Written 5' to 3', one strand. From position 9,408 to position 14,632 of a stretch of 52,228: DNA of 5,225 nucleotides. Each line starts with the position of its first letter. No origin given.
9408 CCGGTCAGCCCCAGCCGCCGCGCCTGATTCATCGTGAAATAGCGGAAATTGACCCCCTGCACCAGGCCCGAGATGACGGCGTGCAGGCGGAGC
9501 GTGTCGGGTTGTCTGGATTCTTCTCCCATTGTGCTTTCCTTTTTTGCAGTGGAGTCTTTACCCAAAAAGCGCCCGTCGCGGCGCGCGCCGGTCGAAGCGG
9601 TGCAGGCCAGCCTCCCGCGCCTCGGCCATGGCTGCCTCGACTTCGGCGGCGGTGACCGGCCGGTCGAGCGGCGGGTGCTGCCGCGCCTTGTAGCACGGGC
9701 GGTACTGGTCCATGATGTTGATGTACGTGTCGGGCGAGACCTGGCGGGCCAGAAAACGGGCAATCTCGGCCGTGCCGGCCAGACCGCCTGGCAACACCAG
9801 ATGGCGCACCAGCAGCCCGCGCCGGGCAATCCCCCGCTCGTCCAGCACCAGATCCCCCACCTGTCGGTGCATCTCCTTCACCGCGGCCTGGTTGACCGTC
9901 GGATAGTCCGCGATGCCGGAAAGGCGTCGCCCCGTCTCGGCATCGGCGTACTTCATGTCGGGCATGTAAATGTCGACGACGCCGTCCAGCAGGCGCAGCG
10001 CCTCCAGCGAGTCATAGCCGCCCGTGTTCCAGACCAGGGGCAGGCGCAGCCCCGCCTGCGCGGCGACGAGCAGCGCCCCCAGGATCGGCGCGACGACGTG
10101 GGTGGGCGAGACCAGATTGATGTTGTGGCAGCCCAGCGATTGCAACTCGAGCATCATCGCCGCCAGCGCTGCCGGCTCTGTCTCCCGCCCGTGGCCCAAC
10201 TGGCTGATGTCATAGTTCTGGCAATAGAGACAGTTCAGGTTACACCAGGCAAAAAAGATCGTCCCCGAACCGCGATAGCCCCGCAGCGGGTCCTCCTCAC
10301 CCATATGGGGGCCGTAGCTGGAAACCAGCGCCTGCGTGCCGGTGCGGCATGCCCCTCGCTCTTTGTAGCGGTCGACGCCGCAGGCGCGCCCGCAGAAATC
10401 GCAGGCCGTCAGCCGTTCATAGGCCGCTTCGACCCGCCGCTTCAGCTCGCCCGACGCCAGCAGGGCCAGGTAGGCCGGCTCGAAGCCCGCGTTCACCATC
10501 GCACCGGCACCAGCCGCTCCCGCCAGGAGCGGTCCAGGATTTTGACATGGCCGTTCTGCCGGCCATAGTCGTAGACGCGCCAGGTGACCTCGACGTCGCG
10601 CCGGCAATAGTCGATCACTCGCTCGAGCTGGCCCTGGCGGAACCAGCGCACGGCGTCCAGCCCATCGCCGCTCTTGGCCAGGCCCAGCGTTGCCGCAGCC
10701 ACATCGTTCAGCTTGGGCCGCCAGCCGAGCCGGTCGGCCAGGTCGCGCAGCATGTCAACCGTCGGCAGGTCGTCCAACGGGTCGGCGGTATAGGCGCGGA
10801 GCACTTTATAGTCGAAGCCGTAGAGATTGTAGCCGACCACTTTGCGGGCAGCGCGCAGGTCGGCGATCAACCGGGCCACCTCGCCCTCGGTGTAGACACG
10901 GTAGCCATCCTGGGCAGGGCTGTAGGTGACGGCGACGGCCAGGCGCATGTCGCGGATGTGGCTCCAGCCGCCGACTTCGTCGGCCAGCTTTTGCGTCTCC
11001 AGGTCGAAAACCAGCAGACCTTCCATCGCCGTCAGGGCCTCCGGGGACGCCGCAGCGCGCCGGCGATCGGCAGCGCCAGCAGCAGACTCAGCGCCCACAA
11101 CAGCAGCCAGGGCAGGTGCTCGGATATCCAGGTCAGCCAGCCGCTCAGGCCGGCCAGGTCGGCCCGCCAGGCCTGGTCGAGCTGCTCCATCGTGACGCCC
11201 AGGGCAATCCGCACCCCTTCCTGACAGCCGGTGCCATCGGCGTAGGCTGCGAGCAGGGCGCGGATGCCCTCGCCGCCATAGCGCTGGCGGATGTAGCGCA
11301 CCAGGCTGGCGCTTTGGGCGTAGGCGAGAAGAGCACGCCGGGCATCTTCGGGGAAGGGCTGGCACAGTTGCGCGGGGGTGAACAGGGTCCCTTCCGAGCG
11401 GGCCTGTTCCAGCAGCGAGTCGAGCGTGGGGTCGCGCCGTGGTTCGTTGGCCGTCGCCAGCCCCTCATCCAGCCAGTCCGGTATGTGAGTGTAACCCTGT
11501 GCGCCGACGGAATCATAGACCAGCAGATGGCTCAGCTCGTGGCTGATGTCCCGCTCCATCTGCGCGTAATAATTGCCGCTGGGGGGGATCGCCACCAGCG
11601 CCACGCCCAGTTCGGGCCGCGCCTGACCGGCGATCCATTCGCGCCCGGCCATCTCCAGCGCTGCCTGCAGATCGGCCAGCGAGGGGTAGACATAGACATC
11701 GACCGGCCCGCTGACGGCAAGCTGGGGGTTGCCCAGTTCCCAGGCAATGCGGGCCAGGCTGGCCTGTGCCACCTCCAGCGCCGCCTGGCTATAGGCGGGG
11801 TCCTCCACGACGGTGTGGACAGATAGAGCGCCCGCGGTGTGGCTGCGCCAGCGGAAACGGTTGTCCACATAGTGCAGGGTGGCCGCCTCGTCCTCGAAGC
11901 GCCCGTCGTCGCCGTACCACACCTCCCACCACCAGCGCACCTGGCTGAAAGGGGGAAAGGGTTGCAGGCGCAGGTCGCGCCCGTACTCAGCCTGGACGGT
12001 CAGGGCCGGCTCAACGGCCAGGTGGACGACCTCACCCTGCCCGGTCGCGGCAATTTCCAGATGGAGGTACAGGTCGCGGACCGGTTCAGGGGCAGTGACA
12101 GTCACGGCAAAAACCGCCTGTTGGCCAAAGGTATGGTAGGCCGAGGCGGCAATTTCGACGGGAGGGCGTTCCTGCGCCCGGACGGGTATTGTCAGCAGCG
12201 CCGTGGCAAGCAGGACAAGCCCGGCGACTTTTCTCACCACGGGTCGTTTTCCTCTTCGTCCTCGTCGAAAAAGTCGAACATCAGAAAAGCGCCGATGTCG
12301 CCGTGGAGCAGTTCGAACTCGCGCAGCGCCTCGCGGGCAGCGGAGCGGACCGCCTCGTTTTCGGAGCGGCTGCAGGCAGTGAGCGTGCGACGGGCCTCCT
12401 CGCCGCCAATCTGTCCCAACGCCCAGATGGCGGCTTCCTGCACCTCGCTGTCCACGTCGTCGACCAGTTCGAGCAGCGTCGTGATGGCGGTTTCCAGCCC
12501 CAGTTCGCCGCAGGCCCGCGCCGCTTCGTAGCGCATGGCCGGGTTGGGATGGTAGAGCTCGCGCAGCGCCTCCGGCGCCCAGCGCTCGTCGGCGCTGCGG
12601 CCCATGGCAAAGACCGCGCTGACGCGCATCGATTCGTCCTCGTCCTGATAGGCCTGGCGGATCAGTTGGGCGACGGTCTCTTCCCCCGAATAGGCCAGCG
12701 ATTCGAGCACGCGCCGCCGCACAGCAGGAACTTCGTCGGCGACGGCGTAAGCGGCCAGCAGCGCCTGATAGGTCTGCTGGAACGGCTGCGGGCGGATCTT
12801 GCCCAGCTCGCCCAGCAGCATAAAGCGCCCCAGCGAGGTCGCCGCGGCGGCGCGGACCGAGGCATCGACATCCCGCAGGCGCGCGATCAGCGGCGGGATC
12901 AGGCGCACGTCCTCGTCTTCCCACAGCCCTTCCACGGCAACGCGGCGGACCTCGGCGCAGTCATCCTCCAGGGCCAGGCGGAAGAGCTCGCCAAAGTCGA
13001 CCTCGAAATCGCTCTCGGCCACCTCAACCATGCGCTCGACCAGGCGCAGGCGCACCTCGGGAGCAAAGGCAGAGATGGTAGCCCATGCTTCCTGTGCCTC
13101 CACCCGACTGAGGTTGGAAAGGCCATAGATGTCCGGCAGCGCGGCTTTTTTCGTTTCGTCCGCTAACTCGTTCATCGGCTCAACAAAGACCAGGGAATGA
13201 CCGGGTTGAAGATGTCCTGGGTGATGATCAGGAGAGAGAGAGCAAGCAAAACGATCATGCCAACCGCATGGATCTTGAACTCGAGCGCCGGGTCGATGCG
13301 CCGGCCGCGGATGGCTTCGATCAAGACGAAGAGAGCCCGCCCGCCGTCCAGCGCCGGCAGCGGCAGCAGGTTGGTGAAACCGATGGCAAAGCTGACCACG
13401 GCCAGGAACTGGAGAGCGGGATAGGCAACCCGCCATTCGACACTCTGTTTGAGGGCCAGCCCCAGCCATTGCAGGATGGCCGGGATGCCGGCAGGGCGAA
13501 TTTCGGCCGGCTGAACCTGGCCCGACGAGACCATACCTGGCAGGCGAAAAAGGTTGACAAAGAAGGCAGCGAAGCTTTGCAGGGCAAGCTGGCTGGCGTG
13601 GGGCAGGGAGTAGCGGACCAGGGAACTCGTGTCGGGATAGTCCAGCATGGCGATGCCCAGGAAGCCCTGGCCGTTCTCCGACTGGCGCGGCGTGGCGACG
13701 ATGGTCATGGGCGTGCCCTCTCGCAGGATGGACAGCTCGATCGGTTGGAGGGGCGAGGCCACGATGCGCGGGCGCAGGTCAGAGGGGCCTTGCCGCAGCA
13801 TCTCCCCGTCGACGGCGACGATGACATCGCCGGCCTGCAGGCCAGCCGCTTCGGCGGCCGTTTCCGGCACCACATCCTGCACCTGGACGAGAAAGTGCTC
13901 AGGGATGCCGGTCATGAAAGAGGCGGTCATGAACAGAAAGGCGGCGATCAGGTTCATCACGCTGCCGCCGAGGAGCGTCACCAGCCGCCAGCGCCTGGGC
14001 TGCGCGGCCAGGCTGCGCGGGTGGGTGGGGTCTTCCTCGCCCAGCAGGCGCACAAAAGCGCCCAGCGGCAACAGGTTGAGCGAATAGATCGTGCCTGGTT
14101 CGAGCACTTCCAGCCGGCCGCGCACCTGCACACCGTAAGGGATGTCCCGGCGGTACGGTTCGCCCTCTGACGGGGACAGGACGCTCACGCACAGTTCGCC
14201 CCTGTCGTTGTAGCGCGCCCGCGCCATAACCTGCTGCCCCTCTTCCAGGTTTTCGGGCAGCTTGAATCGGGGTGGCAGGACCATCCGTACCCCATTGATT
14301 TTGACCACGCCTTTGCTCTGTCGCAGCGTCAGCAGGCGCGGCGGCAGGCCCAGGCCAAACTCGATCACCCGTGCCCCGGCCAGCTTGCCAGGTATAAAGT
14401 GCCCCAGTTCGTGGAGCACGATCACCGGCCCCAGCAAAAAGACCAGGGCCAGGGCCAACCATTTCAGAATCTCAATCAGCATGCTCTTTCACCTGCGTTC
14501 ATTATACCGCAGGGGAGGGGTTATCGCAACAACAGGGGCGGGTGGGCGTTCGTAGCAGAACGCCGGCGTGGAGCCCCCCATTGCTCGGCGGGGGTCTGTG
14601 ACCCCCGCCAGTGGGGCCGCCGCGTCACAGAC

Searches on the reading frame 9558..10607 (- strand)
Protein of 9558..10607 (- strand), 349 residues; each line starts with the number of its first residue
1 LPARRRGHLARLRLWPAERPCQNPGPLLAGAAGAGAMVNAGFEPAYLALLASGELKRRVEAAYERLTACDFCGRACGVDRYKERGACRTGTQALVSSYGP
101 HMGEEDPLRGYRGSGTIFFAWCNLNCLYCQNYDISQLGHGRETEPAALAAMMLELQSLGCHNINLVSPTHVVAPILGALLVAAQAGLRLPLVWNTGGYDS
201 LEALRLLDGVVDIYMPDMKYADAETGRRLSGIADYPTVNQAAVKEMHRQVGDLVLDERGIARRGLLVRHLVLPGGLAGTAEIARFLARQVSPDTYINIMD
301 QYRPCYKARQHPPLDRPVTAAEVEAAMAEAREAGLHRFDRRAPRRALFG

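Call 42: search_protein_families(library=pfam, proteins=[window:9558-10607:-], max_evalue=0.00001)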
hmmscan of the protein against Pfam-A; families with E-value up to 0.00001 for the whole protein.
window:9558-10607:- (349 aa): 1 family
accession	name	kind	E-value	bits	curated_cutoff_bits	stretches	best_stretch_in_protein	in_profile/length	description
PF04055.27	Radical_SAM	-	6.8e-10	39.8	29.5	1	117-230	2-121/166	Radical SAM superfamily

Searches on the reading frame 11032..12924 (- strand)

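Call 5: search_protein_families(library=pfam, proteins=[window:11032-12924:-])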
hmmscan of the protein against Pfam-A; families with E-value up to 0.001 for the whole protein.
window:11032-12924:- (630 aa): 1 family
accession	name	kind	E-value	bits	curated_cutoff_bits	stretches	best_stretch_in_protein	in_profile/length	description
PF13485.12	Peptidase_MA_2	-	1.8e-32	113.2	32.4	1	386-590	2-199/201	Peptidase MA superfamily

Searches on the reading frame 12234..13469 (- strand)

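Call 5: search_protein_families(library=pfam, proteins=[window:12234-13469:-])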
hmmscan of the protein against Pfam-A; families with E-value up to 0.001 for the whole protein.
window:12234-13469:- (411 aa): 8 families
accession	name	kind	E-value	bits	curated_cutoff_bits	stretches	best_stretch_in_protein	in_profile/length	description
PF13646.12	HEAT_2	-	1.6e-34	118.5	27.7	3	302-383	4-88/88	HEAT repeats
PF02985.28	HEAT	-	9e-21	72.4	23.5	1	190-217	1-28/31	HEAT repeat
PF03130.22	HEAT_PBS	-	2.1e-13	49.7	20.9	0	313-338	2-27/27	PBS lyase HEAT-like repeat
PF13513.12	HEAT_EZ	-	4e-11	43.6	27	0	327-354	28-55/55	HEAT-like repeat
PF00514.29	Arm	-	8e-07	29.3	20.6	0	329-354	14-39/41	Armadillo/beta-catenin-like repeat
PF25786.1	HEAT_GCN1_C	-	3.5e-06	27.6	27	0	194-259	32-92/151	GCN1-like, C-terminal HEAT repeats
PF12717.13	Cnd1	-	0.00071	20.1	26.4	0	190-218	22-49/162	non-SMC mitotic condensation complex subunit 1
PF11838.14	ERAP1_C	-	0.00096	19.1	38.2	0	189-305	105-224/318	ERAP1-like C-terminal domain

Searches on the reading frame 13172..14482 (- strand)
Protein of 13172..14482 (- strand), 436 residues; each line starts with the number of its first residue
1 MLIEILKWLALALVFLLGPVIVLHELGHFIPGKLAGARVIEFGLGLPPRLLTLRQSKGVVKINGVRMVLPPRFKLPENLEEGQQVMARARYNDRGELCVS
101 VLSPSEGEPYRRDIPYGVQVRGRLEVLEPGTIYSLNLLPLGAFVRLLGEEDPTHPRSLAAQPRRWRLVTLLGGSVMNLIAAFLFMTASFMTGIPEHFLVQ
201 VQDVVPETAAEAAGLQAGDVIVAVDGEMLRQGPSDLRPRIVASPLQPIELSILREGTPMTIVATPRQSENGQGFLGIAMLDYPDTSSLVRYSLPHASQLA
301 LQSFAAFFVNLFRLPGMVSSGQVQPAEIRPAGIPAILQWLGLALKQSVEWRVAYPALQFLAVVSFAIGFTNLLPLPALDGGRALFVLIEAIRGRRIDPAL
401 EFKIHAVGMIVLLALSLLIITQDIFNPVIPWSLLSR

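Call 5: search_protein_families(library=pfam, proteins=[window:13172-14482:-])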
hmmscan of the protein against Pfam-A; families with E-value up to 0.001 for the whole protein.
window:13172-14482:- (436 aa): 4 families
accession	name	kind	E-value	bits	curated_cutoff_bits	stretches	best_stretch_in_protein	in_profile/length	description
PF02163.28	Peptidase_M50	-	8.4e-35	120.5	27.2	2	129-415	45-221/221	Peptidase family M50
PF17820.7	PDZ_6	-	1.5e-08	34.7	27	1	201-237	2-37/54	PDZ domain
PF00595.29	PDZ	-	1.4e-06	29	23.2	1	199-231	27-59/81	PDZ domain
PF13180.12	PDZ_2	-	1.8e-05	25.4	27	1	199-259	14-74/80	PDZ domain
